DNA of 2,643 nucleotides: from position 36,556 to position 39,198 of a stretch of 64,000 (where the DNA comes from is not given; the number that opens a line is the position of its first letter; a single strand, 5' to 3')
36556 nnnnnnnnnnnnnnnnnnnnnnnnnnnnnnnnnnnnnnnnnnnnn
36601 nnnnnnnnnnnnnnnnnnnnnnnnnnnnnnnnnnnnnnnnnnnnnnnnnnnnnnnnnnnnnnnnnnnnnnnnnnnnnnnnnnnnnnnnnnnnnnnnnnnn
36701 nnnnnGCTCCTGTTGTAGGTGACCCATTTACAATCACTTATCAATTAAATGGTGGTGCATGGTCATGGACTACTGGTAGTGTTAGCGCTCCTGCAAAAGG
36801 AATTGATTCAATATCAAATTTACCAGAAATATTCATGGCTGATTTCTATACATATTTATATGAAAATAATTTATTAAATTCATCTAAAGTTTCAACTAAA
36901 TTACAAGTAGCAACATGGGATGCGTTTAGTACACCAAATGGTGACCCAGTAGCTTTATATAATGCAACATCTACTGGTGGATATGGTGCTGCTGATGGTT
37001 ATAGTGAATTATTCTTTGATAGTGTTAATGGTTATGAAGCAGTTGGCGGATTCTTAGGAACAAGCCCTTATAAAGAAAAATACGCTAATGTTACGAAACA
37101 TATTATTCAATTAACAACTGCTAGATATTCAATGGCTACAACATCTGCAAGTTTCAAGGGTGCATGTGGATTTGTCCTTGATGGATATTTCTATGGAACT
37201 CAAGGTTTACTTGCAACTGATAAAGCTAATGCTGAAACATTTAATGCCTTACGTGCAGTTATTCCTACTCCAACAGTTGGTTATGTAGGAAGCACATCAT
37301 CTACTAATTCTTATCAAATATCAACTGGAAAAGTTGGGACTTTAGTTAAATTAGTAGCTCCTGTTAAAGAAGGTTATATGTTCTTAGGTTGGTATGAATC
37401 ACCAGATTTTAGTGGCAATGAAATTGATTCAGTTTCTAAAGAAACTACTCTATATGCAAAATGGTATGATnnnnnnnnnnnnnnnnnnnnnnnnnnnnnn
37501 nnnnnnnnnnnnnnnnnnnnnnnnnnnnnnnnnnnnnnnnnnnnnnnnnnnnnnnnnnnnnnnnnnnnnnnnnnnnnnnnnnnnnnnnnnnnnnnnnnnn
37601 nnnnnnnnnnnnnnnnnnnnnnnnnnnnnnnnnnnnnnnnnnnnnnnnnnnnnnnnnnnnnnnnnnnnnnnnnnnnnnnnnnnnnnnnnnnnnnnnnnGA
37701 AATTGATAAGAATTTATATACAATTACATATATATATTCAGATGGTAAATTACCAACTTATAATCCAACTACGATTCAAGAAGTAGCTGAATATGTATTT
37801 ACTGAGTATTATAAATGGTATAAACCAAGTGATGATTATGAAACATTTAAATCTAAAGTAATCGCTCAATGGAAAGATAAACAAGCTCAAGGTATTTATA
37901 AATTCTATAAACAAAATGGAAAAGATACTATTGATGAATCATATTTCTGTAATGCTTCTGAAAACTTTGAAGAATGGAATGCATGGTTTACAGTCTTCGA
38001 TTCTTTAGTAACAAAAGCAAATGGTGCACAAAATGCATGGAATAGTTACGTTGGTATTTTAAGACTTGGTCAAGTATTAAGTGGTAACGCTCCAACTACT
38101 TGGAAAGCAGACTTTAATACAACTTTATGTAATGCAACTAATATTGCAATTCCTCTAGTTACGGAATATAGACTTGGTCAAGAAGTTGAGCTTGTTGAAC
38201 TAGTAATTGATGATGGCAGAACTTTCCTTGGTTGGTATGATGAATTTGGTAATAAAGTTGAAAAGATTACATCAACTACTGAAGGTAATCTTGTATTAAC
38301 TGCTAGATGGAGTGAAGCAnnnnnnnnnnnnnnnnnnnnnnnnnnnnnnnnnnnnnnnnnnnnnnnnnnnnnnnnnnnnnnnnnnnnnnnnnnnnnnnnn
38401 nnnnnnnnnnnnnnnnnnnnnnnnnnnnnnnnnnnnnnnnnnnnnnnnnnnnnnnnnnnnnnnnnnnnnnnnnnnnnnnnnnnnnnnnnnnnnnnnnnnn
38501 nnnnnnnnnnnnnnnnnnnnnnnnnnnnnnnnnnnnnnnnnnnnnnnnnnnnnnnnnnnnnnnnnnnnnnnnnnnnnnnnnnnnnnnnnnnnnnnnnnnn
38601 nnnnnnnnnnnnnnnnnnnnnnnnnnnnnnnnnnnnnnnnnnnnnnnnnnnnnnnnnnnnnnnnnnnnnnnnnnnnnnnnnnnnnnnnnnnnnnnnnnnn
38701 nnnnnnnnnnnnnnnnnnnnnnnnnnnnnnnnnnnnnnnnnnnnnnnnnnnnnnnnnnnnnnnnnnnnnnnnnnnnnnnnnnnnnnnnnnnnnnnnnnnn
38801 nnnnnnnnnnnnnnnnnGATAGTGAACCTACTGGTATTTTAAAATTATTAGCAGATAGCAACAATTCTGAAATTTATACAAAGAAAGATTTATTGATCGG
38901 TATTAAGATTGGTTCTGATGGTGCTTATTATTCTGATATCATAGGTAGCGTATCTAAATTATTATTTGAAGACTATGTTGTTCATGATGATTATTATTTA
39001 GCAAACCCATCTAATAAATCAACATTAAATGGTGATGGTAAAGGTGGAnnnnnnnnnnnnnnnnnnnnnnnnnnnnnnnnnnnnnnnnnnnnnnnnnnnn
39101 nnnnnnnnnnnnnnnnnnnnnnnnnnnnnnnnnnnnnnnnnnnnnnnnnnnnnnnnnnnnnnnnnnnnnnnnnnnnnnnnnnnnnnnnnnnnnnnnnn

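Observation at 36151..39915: Lipoprotein combining Flg_new repeats, 4x66-bp Cys/His-rich tandem repeats, Big_2, and an Amidase_2/PGRP-like domain with a large insertion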

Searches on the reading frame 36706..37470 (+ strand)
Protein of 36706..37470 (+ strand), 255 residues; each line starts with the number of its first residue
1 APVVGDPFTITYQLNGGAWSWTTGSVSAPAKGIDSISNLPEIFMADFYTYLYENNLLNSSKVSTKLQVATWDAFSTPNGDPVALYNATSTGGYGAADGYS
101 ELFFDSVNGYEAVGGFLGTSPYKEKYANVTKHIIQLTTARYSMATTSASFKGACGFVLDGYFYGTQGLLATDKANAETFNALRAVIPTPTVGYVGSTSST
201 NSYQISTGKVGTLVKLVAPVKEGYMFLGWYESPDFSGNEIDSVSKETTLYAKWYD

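Call 8: search_protein_families(library=pfam, proteins=[window:36706-37470:+], max_evalue=10)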
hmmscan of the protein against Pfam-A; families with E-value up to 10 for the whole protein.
seq(255 aa): 1 family
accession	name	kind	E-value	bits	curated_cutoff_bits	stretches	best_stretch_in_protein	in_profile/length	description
PF09479.16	Flg_new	-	1.7e-10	41.3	27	1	206-252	15-65/65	Listeria-Bacteroides repeat domain (List_Bact_rpt)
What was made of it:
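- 36724..37470 (+): Flg_new repeat 2 (aa 192-440), split after 'NGG' by a confidently modelled helical insert domain of about 190 aa with an unknown fold. Pfam sees only the C-terminal half of the repeat (call 8).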

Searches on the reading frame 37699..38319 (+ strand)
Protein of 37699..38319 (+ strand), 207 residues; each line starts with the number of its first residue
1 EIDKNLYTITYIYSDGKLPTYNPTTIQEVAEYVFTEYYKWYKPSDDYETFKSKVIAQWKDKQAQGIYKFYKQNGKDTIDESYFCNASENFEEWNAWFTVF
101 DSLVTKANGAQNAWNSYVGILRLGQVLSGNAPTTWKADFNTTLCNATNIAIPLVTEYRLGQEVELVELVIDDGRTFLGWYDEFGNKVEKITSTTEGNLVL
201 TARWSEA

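Call 8: search_protein_families(library=pfam, proteins=[window:37699-38319:+], max_evalue=10)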
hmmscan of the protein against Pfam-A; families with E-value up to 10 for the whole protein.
seq(207 aa): 1 family
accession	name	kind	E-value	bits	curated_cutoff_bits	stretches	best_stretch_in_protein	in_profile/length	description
PF09479.16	Flg_new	-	1.2e-05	25.7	27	1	155-202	14-64/65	Listeria-Bacteroides repeat domain (List_Bact_rpt)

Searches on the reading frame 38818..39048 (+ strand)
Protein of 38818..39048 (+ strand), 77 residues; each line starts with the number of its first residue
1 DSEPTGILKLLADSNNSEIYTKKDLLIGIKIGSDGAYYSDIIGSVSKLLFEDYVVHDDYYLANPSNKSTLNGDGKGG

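Call 8: search_protein_families(library=pfam, proteins=[window:38818-39048:+], max_evalue=10)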
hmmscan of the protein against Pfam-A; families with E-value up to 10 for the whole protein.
seq(77 aa): 0 families
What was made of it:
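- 38818..39057 (+): N-terminal accessory subdomain of the extended amidase module (aa 890-969), conserved across the family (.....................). No Pfam match (call 8).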
